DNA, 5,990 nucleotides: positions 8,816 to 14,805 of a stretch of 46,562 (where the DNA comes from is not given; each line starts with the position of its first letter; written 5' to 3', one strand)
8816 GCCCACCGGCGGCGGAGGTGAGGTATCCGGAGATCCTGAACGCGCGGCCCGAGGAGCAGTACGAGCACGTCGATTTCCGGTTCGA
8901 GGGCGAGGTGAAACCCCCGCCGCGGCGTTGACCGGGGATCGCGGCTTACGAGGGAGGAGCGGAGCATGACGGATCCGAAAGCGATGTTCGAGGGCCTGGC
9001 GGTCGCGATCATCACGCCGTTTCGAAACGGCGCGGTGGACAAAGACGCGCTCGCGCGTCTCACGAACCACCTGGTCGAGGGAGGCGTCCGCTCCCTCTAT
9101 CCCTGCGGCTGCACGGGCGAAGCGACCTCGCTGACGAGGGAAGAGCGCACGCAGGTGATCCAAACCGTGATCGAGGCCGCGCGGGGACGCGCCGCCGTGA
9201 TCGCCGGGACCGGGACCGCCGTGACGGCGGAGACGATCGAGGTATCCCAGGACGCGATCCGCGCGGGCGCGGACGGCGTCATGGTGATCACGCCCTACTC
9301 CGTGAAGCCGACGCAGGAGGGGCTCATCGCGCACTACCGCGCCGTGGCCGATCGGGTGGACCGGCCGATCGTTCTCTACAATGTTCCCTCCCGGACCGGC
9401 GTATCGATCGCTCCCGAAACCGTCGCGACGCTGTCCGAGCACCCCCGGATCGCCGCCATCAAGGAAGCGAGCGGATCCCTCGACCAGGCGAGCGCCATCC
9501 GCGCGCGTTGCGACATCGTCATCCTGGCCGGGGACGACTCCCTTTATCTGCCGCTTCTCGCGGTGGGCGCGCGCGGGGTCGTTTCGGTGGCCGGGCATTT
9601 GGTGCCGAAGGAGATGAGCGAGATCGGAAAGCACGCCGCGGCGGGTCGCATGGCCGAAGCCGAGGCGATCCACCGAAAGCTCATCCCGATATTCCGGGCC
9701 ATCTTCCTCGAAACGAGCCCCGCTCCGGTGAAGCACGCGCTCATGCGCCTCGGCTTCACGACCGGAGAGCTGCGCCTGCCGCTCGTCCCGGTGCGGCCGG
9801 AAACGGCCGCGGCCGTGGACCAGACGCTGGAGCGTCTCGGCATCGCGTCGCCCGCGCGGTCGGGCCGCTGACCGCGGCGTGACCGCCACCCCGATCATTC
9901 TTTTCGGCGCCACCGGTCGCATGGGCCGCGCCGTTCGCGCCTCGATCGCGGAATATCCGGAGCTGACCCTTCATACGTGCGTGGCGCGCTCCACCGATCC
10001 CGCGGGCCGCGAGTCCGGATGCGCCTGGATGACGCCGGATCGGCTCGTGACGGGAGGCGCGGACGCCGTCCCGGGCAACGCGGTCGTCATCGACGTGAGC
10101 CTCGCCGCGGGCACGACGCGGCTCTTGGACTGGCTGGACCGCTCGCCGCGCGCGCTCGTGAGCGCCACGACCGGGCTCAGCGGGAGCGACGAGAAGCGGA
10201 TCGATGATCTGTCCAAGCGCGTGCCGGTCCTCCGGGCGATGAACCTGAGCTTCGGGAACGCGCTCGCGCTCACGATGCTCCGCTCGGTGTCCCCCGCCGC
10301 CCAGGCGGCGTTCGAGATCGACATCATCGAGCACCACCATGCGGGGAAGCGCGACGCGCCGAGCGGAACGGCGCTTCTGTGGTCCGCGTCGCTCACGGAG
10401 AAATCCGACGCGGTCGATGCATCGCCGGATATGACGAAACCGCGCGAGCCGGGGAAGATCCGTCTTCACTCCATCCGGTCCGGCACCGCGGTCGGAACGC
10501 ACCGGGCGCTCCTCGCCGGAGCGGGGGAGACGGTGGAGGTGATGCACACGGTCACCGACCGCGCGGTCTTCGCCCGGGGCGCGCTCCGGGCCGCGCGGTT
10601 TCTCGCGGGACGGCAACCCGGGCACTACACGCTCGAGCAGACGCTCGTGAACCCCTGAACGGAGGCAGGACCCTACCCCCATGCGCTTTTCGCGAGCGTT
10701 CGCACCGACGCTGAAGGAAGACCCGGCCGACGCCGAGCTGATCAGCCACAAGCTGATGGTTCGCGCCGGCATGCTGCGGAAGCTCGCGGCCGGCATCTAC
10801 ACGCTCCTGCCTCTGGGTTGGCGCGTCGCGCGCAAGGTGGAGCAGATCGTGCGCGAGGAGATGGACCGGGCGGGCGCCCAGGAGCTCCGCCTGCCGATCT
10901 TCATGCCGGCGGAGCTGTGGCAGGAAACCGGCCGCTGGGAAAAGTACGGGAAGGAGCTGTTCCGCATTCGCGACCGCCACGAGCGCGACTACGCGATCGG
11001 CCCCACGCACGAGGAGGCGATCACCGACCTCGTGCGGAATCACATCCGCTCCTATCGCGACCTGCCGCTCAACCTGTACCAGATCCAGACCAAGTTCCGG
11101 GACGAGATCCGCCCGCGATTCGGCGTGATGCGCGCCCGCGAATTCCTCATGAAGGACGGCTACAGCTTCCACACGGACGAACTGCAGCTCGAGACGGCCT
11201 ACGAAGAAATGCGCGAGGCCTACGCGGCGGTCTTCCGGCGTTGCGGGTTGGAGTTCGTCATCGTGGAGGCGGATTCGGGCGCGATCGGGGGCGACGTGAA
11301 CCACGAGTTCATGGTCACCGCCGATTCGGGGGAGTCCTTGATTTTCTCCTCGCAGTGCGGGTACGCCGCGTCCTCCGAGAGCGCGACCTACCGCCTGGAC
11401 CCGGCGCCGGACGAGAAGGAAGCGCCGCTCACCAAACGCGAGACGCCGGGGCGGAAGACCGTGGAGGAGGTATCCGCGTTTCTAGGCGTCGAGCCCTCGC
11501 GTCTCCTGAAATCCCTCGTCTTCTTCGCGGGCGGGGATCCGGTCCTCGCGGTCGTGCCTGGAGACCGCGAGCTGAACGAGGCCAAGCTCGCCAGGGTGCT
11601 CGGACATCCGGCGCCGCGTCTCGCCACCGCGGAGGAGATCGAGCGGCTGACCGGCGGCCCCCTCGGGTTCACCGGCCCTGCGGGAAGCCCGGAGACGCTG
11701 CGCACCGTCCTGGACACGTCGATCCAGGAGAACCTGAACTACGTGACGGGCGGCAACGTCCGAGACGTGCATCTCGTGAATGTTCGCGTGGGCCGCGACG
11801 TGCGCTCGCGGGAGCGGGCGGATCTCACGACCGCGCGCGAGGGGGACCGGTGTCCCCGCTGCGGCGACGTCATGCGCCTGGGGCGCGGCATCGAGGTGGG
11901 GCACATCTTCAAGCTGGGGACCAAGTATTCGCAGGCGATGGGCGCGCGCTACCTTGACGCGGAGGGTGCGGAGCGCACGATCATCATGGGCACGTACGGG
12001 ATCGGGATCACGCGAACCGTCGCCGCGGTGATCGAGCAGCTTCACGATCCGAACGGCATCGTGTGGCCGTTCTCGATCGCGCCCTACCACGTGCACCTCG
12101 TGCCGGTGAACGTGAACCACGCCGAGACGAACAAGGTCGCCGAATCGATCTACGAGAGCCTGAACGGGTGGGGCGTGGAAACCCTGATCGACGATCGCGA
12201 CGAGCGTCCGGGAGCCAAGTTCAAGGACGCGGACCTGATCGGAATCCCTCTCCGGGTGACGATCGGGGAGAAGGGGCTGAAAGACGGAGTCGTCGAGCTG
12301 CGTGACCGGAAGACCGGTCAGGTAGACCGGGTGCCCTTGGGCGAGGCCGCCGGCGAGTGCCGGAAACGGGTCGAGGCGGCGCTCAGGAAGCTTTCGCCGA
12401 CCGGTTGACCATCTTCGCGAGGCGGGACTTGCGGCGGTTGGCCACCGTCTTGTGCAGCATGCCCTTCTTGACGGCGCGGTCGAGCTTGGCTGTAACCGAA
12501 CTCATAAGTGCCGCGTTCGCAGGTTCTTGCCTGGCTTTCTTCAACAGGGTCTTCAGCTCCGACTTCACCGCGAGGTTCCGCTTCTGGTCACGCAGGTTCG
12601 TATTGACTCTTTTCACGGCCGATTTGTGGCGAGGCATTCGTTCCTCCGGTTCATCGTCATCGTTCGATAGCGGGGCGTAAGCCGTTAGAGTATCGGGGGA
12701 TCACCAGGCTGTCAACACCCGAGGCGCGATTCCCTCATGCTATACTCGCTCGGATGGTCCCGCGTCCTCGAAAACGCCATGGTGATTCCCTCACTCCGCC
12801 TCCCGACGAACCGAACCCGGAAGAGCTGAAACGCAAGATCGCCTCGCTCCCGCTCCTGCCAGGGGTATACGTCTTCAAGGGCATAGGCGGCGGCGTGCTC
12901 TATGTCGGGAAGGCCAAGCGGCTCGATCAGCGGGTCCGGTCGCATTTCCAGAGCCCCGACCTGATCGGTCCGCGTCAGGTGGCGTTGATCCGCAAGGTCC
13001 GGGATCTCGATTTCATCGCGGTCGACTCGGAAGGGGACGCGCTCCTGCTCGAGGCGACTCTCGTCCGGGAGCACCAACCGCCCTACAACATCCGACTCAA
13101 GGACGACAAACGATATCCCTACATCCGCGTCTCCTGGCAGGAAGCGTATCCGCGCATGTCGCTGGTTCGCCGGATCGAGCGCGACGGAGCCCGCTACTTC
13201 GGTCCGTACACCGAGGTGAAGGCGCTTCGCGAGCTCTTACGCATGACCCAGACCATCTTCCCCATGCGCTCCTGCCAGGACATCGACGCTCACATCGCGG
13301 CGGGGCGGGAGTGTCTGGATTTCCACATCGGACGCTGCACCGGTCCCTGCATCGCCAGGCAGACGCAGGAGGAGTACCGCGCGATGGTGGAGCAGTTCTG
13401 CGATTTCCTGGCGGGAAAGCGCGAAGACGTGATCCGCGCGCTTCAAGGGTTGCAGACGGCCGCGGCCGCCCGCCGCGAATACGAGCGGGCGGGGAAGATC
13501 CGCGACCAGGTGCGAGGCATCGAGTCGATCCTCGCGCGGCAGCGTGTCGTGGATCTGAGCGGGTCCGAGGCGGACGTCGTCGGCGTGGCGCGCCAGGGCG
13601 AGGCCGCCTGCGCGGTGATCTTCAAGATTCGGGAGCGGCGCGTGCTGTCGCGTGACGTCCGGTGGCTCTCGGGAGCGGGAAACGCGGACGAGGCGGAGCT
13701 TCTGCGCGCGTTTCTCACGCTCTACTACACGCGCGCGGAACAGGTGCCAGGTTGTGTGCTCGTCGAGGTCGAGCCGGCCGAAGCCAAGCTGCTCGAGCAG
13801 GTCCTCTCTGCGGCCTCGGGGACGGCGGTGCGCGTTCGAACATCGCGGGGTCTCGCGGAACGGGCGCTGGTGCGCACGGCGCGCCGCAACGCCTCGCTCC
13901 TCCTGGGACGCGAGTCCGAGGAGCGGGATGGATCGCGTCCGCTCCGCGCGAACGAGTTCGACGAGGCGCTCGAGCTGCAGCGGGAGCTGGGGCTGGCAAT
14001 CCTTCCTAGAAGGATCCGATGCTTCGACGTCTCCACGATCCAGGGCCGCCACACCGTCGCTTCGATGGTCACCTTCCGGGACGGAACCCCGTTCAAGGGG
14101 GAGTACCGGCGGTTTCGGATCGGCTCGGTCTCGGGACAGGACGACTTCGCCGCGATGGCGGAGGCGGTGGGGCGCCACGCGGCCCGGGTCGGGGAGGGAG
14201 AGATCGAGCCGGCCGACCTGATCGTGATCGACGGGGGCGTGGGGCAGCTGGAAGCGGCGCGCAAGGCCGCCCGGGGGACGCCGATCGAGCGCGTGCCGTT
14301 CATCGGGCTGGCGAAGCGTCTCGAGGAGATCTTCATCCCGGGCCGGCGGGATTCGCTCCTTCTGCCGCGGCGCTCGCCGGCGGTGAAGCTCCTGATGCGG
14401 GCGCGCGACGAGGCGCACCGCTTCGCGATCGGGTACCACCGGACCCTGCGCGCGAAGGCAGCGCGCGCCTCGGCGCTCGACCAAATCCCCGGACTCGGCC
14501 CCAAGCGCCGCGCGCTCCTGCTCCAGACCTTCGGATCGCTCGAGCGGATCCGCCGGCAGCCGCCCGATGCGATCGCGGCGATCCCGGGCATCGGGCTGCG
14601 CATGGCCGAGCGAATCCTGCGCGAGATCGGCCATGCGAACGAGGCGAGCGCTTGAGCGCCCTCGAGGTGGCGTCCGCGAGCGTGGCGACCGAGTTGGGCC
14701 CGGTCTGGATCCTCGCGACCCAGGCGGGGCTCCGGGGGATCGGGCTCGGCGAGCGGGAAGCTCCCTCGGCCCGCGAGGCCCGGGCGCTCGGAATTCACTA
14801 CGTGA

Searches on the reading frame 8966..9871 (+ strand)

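Call 10: search_protein_families(library=pfam, proteins=[window:8966-9871:+], max_evalue=0.001)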
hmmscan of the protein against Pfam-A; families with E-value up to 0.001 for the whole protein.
window:8966-9871:+ (301 aa): 1 family
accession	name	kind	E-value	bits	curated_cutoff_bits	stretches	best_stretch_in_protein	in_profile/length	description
PF00701.28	DHDPS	-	2.8e-84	282.7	22.1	1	8-289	2-287/289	Dihydrodipicolinate synthetase family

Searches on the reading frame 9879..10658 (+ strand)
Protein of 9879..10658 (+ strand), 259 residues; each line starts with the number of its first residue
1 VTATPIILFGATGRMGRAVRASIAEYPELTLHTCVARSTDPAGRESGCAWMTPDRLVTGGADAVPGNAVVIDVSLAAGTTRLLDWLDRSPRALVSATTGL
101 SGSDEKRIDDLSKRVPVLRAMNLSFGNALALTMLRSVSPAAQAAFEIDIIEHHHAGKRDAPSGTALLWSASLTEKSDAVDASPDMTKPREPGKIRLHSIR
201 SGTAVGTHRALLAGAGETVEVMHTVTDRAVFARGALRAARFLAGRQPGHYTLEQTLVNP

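Call 10: search_protein_families(library=pfam, proteins=[window:9879-10658:+], max_evalue=0.001)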
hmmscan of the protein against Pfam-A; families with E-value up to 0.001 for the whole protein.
window:9879-10658:+ (259 aa): 2 families
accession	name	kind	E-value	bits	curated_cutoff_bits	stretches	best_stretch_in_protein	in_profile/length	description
PF05173.19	DapB_C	-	1.1e-30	106.6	27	1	129-256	4-121/121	Dihydrodipicolinate reductase, C-terminus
PF01113.26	DapB_N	-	3.8e-15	56.5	25.6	1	5-122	2-123/124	Dihydrodipicolinate reductase, N-terminus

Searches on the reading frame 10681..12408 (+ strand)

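Call 10: search_protein_families(library=pfam, proteins=[window:10681-12408:+], max_evalue=0.001)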
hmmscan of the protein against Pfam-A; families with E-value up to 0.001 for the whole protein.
window:10681-12408:+ (575 aa): 3 families
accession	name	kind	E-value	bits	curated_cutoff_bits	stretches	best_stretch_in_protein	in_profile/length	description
PF00587.30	tRNA-synt_2b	-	2.4e-39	135.7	29.3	1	94-453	1-178/179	tRNA synthetase class II core domain (G, H, P, S and T)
PF04073.20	tRNA_edit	-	3.1e-25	89.1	25.5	1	255-367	1-115/123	Aminoacyl-tRNA editing domain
PF03129.25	HGTP_anticodon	-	2.1e-22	79.5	21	1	471-562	2-93/94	Anticodon binding domain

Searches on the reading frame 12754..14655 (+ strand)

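Call 10: search_protein_families(library=pfam, proteins=[window:12754-14655:+], max_evalue=0.001)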
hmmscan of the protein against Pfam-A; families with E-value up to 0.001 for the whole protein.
window:12754-14655:+ (633 aa): 7 families
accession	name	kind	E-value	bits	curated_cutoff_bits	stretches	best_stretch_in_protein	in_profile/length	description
PF08459.17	UvrC_RNaseH_dom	-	5.1e-47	160.1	22.3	1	410-559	2-159/159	UvrC RNAse H endonuclease domain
PF22920.2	UvrC_RNaseH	-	1.3e-23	83.6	24.3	1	272-386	1-115/116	UvrC Ribonuclease H-like domain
PF14520.12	HHH_5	-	1.1e-10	42.3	27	1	574-625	3-55/57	Helix-hairpin-helix domain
PF01541.30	GIY-YIG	-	2.7e-05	24.8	22.6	1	37-112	3-78/78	GIY-YIG catalytic domain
PF12826.13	HHH_2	-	0.00012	22.7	27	1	578-622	8-52/64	Helix-hairpin-helix motif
PF02151.25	UVR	-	0.00022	21.3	21.5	1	225-258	2-35/36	UvrB/uvrC motif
PF00633.29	HHH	-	0.00079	19.6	24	0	596-622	2-28/30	Helix-hairpin-helix motif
